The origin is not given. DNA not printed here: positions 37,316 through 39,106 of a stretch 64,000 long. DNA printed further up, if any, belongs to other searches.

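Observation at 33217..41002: LacI-TctBCA-sulfatase-DlgD(YiaK)-Zn-ADH: candidate locus for a sulfated sugar acid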

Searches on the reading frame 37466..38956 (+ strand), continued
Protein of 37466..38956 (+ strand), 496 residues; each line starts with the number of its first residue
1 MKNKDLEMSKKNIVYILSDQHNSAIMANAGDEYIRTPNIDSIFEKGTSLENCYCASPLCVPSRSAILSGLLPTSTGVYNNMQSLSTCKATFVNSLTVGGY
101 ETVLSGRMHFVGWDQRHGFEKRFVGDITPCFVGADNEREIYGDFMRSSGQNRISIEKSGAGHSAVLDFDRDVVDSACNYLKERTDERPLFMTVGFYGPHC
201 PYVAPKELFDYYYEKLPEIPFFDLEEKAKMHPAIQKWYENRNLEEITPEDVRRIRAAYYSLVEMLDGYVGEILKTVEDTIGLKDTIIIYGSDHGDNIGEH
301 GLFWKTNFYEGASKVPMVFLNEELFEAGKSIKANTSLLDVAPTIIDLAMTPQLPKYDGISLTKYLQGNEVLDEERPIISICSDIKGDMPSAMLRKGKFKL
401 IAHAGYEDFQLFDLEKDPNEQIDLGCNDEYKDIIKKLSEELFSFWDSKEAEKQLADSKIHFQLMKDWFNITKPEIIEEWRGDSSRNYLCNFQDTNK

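Call 38: find_encoding_contigs(protein=P0017, flank=10000, max_places=1)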
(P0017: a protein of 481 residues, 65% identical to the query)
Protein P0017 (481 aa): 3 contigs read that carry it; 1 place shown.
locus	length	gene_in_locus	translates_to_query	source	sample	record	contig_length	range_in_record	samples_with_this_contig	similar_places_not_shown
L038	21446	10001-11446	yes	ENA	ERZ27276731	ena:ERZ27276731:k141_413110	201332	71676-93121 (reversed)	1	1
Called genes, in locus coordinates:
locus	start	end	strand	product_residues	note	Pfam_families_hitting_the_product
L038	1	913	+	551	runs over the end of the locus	PF02653:BPD_transp_2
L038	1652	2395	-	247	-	PF01418:HTH_6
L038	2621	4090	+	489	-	PF00367:PTS_EIIB, PF02378:PTS_EIIC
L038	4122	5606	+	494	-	PF20434:BD-FAE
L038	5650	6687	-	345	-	PF00356:LacI, PF13407:Peripla_BP_4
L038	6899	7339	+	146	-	PF07331:TctB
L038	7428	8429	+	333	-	PF03401:TctC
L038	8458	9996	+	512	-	PF01970:TctA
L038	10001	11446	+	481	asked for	PF00884:Sulfatase, PF01663:Phosphodiest (faint), PF16347:SGSH_C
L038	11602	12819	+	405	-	PF02463:SMC_N (faint), PF13304:AAA_21 (weak)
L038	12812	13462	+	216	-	-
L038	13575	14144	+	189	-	PF00440:TetR_N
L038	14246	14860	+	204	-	PF01209:Ubie_methyltran, PF03141:Methyltransf_29, PF13489:Methyltransf_23, PF07021:MetW, PF13847:Methyltransf_31, PF08241:Methyltransf_11, PF08242:Methyltransf_12, PF13649:Methyltransf_25, +4 more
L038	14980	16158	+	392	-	PF00465:Fe-ADH, PF13685:Fe-ADH_2, PF25137:ADH_Fe_C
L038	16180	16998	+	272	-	PF00248:Aldo_ket_red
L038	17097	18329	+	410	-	PF09820:AAA-ATPase_like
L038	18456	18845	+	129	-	PF01638:HxlR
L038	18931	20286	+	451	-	PF01554:MatE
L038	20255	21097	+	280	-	PF00376:MerR, PF13411:MerR_1, PF06445:GyrI-like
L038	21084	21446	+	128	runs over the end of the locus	-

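Call 39: find_encoding_contigs(protein=P0047, flank=10000, max_places=1)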
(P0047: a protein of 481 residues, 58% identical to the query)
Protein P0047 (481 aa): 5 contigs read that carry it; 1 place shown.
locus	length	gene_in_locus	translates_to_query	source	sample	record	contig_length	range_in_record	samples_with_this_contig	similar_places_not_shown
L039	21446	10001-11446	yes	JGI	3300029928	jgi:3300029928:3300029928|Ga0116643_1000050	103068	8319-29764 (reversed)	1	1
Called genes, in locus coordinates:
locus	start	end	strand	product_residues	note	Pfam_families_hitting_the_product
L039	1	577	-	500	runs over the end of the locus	PF08903:DUF1846, PF20921:DUF1846_C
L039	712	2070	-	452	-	PF02812:ELFV_dehydrog_N, PF00208:ELFV_dehydrog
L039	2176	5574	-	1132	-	PF00128:Alpha-amylase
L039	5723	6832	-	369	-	PF00356:LacI, PF13407:Peripla_BP_4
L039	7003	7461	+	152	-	PF07331:TctB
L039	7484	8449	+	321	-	PF03401:TctC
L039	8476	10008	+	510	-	PF01970:TctA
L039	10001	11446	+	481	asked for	PF00884:Sulfatase, PF01663:Phosphodiest (faint), PF16347:SGSH_C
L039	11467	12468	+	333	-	PF02615:Ldh_2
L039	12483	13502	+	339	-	PF08240:ADH_N, PF16912:Glu_dehyd_C (weak), PF00107:ADH_zinc_N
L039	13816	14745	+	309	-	-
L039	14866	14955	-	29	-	-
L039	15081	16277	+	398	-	PF13173:AAA_14, PF13635:DUF4143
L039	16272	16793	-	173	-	PF01195:Pept_tRNA_hydro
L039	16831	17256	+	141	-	-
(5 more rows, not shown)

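Call 40: find_encoding_contigs(protein=P0089, flank=10000, max_places=1)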
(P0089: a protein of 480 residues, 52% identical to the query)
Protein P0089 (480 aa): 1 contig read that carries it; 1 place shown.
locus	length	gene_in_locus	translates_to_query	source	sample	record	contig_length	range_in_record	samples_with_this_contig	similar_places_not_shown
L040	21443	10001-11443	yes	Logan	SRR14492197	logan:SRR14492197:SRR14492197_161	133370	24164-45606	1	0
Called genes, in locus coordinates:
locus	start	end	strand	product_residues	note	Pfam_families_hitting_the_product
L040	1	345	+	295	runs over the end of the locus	PF02629:CoA_binding, PF13380:CoA_binding_2 (weak), PF13607:Succ_CoA_lig, PF00549:Ligase_CoA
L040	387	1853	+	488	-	PF00939:Na_sulph_symp, PF03600:CitMHS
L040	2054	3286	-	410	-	PF12802:MarR_2, PF13412:HTH_24 (faint), PF00480:ROK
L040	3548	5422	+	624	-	PF02518:HATPase_c, PF13589:HATPase_c_3, PF00183:HSP90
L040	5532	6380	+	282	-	PF21088:MS_channel_1st, PF00924:MS_channel_2nd, PF21082:MS_channel_3rd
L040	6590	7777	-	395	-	PF00990:GGDEF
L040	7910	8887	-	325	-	PF02219:MTHFR (weak)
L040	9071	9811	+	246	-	PF00392:GntR, PF07702:UTRA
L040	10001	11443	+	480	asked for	PF00884:Sulfatase, PF01663:Phosphodiest (weak), PF16347:SGSH_C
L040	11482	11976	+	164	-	PF07331:TctB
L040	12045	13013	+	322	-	PF03401:TctC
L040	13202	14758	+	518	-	PF01970:TctA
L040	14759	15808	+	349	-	PF08240:ADH_N, PF16912:Glu_dehyd_C, PF00107:ADH_zinc_N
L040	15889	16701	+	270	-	PF00456:Transketolase_N, PF13292:DXP_synthase_N, PF00676:E1_dh, PF02775:TPP_enzyme_C (weak)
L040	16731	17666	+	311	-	PF02779:Transket_pyr, PF02780:Transketolase_C, PF22613:Transketolase_C_1 (weak)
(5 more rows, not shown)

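Call 41: find_encoding_contigs(protein=P0077, flank=10000, max_places=1)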
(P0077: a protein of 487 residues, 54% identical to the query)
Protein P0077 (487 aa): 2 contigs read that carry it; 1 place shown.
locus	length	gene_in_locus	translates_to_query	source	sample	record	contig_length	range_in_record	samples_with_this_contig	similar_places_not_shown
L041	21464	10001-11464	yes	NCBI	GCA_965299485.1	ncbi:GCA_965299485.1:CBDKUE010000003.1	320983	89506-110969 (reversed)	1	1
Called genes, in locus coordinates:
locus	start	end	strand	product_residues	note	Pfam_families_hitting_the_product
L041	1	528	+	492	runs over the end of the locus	PF03629:SASA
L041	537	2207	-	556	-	-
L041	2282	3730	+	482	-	PF13396:PLDc_N, PF13091:PLDc_2, PF00614:PLDc (weak), PF13091:PLDc_2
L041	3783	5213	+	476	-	PF00990:GGDEF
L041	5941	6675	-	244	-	PF01209:Ubie_methyltran, PF05175:MTS, PF08003:Methyltransf_9, PF13489:Methyltransf_23, PF13649:Methyltransf_25, PF13847:Methyltransf_31, PF08241:Methyltransf_11, PF08242:Methyltransf_12, +1 more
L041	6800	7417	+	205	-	-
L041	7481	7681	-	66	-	-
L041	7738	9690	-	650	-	PF06506:PrpR_N, PF01078:Mg_chelatase (faint), PF00158:Sigma54_activat, PF14532:Sigma54_activ_2, PF07728:AAA_5, PF25601:AAA_lid_14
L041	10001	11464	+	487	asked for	PF00884:Sulfatase, PF01663:Phosphodiest (faint), PF16347:SGSH_C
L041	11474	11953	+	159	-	PF07331:TctB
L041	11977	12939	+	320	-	PF03401:TctC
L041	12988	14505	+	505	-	PF01970:TctA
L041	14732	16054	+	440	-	PF03390:2HCT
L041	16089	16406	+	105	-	PF06857:ACP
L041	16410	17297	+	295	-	PF03328:HpcH_HpaI, PF15617:C-C_Bond_Lyase (faint)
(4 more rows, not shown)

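Call 59: find_related_loci(query=A1, collection=metagenome_contigs, flank=8000)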
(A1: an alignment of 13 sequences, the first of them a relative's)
Query A1 (496 aa) in metagenome_contigs; peptide patterns used: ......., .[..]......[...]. (x = any residue, [..] = any of these).
353 stretches matched a pattern; 43 encode a relative of the query (tblastn E <= 1e-3); 43 distinct loci.
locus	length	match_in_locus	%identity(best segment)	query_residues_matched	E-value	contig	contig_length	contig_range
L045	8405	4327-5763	67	10-488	0e+0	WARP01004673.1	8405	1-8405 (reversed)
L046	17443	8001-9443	64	10-490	0e+0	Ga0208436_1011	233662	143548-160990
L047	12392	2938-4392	65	3-488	0e+0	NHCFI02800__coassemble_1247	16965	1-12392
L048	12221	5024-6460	63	10-488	0e+0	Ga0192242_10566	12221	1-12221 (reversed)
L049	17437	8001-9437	63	10-488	0e+0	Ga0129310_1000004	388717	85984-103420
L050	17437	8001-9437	63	10-488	0e+0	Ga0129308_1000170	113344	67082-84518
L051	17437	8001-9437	63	10-488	0e+0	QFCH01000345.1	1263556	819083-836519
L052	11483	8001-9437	63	10-488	0e+0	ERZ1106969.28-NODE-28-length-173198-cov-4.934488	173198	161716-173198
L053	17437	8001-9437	63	10-488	0e+0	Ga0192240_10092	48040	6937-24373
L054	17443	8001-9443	64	7-488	0e+0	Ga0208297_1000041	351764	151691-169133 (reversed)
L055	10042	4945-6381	63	10-488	0e+0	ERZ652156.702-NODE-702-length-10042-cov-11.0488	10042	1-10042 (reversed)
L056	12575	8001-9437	63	10-488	0e+0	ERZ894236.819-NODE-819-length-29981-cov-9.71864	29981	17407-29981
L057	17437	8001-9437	63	10-488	0e+0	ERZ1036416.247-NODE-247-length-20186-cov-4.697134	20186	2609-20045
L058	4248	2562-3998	63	10-488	0e+0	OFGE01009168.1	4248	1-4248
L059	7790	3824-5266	59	10-488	0e+0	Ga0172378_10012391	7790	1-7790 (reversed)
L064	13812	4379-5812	65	10-488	0e+0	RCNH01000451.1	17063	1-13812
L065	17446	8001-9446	55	7-488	0e+0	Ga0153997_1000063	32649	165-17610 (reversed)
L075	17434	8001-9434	52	8-488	6e-176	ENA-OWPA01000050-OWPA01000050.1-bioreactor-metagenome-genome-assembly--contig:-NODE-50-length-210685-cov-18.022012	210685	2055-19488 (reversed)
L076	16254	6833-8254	49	11-488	2e-161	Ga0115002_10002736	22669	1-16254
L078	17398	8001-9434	53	8-488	3e-178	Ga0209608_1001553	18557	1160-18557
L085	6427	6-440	45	345-489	6e-33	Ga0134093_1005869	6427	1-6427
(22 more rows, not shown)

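Call 63: search_protein_families(library=pfam, proteins=[L065:2239-2946:-, L065:2995-3411:-, L065:3387-4385:-, L065:4434-5516:-, L065:5556-6644:-, L065:6906-7952:+, L065:9739-10347:-, L065:10337-10903:-, L065:10918-11487:-, L065:11508-13937:-], max_evalue=0.00001)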
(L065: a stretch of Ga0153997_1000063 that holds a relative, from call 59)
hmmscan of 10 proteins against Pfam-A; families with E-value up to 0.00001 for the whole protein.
L065:2239-2946:- (235 aa): 2 families
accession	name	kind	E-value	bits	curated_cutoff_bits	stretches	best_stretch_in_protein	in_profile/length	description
PF00107.32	ADH_zinc_N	-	1e-23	84.1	31.8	1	66-192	1-128/129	Zinc-binding dehydrogenase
PF16912.11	Glu_dehyd_C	-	8.2e-06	25.9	34.9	0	57-161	32-137/211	Glucose dehydrogenase C-terminus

L065:2995-3411:- (138 aa): 1 family
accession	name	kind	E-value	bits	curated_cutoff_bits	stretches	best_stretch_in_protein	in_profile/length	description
PF08240.17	ADH_N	-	4.1e-16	59.6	23.5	1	75-135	3-64/104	Alcohol dehydrogenase GroES-like domain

L065:3387-4385:- (332 aa): 1 family
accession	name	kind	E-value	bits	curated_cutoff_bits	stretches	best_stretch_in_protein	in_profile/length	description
PF02615.19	Ldh_2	-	2e-102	343.2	38.8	1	4-329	1-332/333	Malate/L-lactate dehydrogenase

L065:4434-5516:- (360 aa): 2 families
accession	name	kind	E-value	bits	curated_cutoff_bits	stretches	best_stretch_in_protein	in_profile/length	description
PF00005.33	ABC_tran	-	9.1e-14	52.7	25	1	190-273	61-135/137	ABC transporter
PF00528.27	BPD_transp_1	-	1.7e-13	51.2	26.4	1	87-195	1-117/184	Binding-protein-dependent transport system inner membrane component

L065:5556-6644:- (362 aa): 2 families
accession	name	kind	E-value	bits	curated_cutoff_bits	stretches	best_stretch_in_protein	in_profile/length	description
PF09084.16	NMT1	-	1.7e-14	54.7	20.5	1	56-267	6-209/216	NMT1/THI5 like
PF13379.11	NMT1_2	-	1.9e-12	48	24.7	1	39-275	3-246/252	NMT1-like family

L065:6906-7952:+ (348 aa): 4 families
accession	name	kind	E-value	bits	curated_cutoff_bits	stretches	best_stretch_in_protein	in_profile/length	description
PF00532.27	Peripla_BP_1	-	7.4e-30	104.8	22.2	1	78-345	2-280/281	Periplasmic binding proteins and sugar binding domain of LacI family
PF13377.12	Peripla_BP_3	-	3.6e-27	95.9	26.5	1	189-348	1-167/167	Periplasmic binding protein-like domain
PF00356.27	LacI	-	4.1e-20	71.7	27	1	22-66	2-46/46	Bacterial regulatory proteins, lacI family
PF13407.12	Peripla_BP_4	-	2.3e-10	40.9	35.1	1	82-330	3-257/258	Periplasmic binding protein domain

L065:9739-10347:- (202 aa): 1 family
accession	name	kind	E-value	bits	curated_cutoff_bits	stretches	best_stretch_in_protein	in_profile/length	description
PF09479.16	Flg_new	-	1.8e-11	44.4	27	1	60-132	1-65/65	Listeria-Bacteroides repeat domain (List_Bact_rpt)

L065:10337-10903:- (188 aa): 0 families

L065:10918-11487:- (189 aa): 0 families

L065:11508-13937:- (809 aa): 2 families
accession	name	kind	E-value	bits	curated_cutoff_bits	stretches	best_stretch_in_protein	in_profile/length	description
PF17210.9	SdrD_B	-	2.6e-12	47.4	29.7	1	50-130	2-78/112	SdrD B-like domain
PF13620.12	CarboxypepD_reg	-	3.9e-06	27.6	32.3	0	65-124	7-64/82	Carboxypeptidase regulatory-like domain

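Call 64: search_protein_families(library=pfam, proteins=[L076:1964-2827:-, L076:2843-3733:-, L076:4229-5212:-, L076:5205-6032:-, L076:8324-9325:+, L076:10146-11279:-, L076:11414-12406:+, L076:12622-13473:+, L076:14502-15518:+], max_evalue=0.00001)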
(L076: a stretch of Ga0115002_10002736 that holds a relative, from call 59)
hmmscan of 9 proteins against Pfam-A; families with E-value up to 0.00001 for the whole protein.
L076:1964-2827:- (287 aa): 1 family
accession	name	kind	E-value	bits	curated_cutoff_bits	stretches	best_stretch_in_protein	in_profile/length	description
PF01261.30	AP_endonuc_2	-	6e-29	101.9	31.1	1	25-276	8-240/249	Xylose isomerase-like TIM barrel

L076:2843-3733:- (296 aa): 4 families
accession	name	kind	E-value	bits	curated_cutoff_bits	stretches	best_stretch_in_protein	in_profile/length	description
PF03446.21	NAD_binding_2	-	6.8e-41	140.4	21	1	4-160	2-158/161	NAD binding domain of 6-phosphogluconate dehydrogenase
PF14833.11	NAD_binding_11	-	7.8e-23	81.5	30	1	166-281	1-117/122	NAD-binding of NADP-dependent 3-hydroxyisobutyrate dehydrogenase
PF02826.25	2-Hacid_dh_C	-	1.2e-06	28.5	25.1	1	2-95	37-127/178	D-isomer specific 2-hydroxyacid dehydrogenase, NAD binding domain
PF03807.23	F420_oxidored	-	3.4e-06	28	21.6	1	4-65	2-67/94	NADP oxidoreductase coenzyme F420-dependent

L076:4229-5212:- (327 aa): 1 family
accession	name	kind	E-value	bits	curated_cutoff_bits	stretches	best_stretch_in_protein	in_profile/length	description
PF00487.30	FA_desaturase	-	1e-30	107.8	29.7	1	56-292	5-245/253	Fatty acid desaturase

L076:5205-6032:- (275 aa): 1 family
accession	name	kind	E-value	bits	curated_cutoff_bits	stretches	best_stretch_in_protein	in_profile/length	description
PF02548.21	Pantoate_transf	-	3.3e-29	102.6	28.7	1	59-251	67-258/259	Ketopantoate hydroxymethyltransferase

L076:8324-9325:+ (333 aa): 3 families
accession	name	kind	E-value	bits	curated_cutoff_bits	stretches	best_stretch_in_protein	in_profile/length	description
PF01408.29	GFO_IDH_MocA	-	7.7e-20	72.2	24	1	3-118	2-118/120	Oxidoreductase family, NAD-binding Rossmann fold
PF02894.22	GFO_IDH_MocA_C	-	7.2e-19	68.9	22.9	1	134-329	3-218/218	Oxidoreductase family, C-terminal alpha/beta domain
PF22725.1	GFO_IDH_MocA_C3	-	6.3e-18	65.4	27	1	129-248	2-123/124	GFO/IDH/MocA C-terminal domain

L076:10146-11279:- (377 aa): 1 family
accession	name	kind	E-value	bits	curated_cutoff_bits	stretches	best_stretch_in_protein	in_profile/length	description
PF00487.30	FA_desaturase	-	2.4e-23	83.7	29.7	1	68-318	3-244/253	Fatty acid desaturase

L076:11414-12406:+ (330 aa): 1 family
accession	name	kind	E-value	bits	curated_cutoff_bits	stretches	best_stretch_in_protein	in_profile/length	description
PF02615.19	Ldh_2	-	1.6e-98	330.4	38.8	1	6-326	2-332/333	Malate/L-lactate dehydrogenase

L076:12622-13473:+ (283 aa): 1 family
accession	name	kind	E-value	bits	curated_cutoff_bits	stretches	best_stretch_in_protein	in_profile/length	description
PF02548.21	Pantoate_transf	-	3.8e-31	108.9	28.7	1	64-256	67-258/259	Ketopantoate hydroxymethyltransferase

L076:14502-15518:+ (338 aa): 1 family
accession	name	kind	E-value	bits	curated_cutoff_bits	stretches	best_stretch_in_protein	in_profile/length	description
PF00248.27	Aldo_ket_red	-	1.6e-62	211.6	24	1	17-310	2-288/291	Aldo/keto reductase family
